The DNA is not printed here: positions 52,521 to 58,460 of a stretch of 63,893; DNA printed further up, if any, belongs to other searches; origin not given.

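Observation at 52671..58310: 1879-aa SARP/BTAD regulator carrying four complete tandem TolB-N-like plus TPR sensor modules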

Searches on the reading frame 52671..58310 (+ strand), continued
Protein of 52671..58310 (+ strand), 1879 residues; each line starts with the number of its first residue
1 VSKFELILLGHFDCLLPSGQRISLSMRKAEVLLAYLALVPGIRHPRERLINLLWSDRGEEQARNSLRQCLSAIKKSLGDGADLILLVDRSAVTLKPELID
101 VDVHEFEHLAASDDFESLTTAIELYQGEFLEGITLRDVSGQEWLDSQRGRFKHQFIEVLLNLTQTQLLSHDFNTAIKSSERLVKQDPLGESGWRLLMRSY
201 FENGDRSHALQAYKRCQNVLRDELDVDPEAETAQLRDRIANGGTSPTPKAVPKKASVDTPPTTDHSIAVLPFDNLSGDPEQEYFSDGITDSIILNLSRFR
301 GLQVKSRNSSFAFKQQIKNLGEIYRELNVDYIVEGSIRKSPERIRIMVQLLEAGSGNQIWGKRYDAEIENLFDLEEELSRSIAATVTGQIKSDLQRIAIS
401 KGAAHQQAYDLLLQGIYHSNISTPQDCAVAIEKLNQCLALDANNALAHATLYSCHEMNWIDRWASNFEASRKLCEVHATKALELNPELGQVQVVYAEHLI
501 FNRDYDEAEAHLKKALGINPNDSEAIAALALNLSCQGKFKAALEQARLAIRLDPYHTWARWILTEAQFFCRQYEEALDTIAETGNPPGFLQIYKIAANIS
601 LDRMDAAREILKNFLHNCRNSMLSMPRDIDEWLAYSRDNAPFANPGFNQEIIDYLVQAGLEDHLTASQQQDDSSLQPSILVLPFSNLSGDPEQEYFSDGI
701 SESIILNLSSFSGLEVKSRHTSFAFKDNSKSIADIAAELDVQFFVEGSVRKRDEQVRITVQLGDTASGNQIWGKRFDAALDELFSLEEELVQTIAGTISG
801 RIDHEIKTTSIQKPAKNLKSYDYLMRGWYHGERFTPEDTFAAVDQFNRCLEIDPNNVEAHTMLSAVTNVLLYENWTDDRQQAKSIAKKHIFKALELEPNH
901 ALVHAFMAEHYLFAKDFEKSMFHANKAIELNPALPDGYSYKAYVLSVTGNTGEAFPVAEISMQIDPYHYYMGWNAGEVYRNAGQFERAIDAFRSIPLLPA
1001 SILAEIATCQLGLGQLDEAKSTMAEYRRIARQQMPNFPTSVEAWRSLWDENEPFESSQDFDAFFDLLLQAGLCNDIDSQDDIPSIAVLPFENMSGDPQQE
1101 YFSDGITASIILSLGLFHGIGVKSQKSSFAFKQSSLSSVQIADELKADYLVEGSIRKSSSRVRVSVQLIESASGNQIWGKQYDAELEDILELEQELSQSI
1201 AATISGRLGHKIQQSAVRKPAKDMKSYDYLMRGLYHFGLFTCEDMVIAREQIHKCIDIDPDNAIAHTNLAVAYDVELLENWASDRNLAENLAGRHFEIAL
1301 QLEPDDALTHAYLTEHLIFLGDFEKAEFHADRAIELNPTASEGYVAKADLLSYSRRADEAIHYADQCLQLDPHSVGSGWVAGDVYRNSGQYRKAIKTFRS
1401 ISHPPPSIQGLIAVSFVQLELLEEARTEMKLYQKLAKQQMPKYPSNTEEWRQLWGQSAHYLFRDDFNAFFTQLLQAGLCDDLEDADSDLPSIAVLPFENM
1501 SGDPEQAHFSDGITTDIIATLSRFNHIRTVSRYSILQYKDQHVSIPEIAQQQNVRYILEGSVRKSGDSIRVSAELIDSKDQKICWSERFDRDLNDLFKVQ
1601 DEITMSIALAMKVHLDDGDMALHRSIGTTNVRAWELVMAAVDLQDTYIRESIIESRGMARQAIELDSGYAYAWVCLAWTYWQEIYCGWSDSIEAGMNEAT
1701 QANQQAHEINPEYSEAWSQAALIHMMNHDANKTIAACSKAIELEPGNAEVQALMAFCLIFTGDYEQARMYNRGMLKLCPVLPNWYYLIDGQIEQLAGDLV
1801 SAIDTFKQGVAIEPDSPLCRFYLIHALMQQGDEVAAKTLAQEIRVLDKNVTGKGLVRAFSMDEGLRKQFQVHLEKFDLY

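Call 47: find_encoding_contigs(protein=P0005, flank=5000, max_places=2)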
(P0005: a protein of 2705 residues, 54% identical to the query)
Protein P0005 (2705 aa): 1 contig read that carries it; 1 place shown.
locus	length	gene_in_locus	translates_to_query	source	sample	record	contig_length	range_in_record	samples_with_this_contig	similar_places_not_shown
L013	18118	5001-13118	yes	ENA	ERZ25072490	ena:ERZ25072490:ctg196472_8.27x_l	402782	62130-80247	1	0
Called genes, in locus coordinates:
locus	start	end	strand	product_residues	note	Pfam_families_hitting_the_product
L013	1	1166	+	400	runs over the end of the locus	PF00355:Rieske, PF00848:Ring_hydroxyl_A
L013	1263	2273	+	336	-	-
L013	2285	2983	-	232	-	PF00702:Hydrolase, PF13419:HAD_2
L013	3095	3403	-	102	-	PF16697:Yop-YscD_cpl, PF00498:FHA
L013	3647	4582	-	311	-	PF02826:2-Hacid_dh_C, PF03446:NAD_binding_2, PF03807:F420_oxidored, PF07991:KARI_N (weak), PF21761:RedAm-like_C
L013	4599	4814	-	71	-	-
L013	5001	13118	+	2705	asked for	PF13176:TPR_7 (faint), PF13181:TPR_8 (faint), PF13424:TPR_12 (faint), PF13432:TPR_16 (faint), PF03704:BTAD, PF07719:TPR_2 (faint), PF09295:ChAPs (faint), PF23914:TPR_CcmH_CycH (weak), +16 more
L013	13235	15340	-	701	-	PF00990:GGDEF, PF00563:EAL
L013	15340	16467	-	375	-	PF13416:SBP_bac_8, PF13343:SBP_bac_6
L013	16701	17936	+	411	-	PF00999:Na_H_Exchanger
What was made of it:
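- Tried and rejected: M81 linkage is lost in L013 (call 47) while the small gene is kept, so M81 looks like conserved neighbourhood rather than a demonstrated target.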

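Call 48: find_encoding_contigs(protein=P0053, flank=5000, max_places=2)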
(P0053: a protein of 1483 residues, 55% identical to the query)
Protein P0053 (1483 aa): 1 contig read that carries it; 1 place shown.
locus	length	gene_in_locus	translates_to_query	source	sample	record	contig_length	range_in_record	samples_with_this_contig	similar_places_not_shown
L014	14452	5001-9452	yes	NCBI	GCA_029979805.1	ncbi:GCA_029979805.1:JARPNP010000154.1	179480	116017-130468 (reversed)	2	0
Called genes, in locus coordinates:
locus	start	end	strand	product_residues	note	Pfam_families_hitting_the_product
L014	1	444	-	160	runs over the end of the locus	PF02635:DsrE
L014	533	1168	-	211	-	PF00072:Response_reg, PF08281:Sigma70_r4_2, PF00196:GerE, PF04545:Sigma70_r4 (weak)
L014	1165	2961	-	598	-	PF12974:Phosphonate-bd, PF00512:HisKA, PF02518:HATPase_c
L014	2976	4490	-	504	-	PF00171:Aldedh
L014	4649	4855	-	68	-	-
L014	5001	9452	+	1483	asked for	PF07719:TPR_2 (faint), PF13176:TPR_7 (faint), PF13181:TPR_8 (faint), PF13414:TPR_11 (faint), PF14559:TPR_19 (faint), PF23914:TPR_CcmH_CycH (faint), PF03704:BTAD, PF00515:TPR_1 (faint), +8 more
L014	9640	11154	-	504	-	PF07364:DUF1485, PF07171:MlrC_C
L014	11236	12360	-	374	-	PF03150:CCP_MauG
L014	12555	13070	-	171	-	PF05995:CDO_I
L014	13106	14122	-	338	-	PF00389:2-Hacid_dh (weak), PF02826:2-Hacid_dh_C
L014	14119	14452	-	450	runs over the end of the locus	PF00355:Rieske, PF19301:LigXa_C (faint)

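Call 49: find_encoding_contigs(protein=P0074, flank=5000, max_places=2)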
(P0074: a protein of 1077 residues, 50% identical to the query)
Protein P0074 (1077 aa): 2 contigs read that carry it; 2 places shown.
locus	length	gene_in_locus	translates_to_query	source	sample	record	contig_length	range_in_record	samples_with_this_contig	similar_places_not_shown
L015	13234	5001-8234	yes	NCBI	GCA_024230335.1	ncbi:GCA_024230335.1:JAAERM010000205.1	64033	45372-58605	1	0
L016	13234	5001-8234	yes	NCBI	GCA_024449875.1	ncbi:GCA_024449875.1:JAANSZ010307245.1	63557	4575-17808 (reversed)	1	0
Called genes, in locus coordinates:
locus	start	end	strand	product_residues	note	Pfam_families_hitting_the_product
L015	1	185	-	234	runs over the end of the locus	PF00106:adh_short, PF13561:adh_short_C2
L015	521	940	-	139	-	PF00293:NUDIX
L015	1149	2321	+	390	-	PF06155:GBBH-like_N (faint), PF02668:TauD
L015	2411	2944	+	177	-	PF01810:LysE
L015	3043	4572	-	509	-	PF00171:Aldedh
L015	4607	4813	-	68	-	-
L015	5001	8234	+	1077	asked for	PF13181:TPR_8 (faint), PF13424:TPR_12 (faint), PF03704:BTAD, PF00515:TPR_1 (faint), PF07719:TPR_2 (faint), PF13414:TPR_11 (faint), PF13428:TPR_14 (faint), PF14559:TPR_19 (weak), +7 more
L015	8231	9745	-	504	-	PF07364:DUF1485, PF07171:MlrC_C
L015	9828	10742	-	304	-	PF00892:EamA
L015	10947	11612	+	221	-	PF00072:Response_reg, PF00486:Trans_reg_C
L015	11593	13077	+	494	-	PF26769:HAMP_PhoQ (weak), PF00512:HisKA, PF02518:HATPase_c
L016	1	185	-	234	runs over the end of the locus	PF00106:adh_short, PF13561:adh_short_C2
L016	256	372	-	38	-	-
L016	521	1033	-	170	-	PF00293:NUDIX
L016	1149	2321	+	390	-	PF06155:GBBH-like_N (faint), PF02668:TauD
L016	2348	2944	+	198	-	PF01810:LysE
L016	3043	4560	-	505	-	PF00171:Aldedh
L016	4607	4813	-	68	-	-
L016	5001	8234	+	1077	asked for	PF13181:TPR_8 (faint), PF13424:TPR_12 (faint), PF03704:BTAD, PF00515:TPR_1 (faint), PF07719:TPR_2 (faint), PF13414:TPR_11 (faint), PF13428:TPR_14 (faint), PF14559:TPR_19 (weak), +7 more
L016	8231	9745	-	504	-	PF07364:DUF1485, PF07171:MlrC_C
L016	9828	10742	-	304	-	PF00892:EamA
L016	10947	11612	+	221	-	PF00072:Response_reg, PF00486:Trans_reg_C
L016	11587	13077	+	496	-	PF26769:HAMP_PhoQ (weak), PF00512:HisKA, PF02518:HATPase_c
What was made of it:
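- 2 modules: L015/L016 (call 49).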
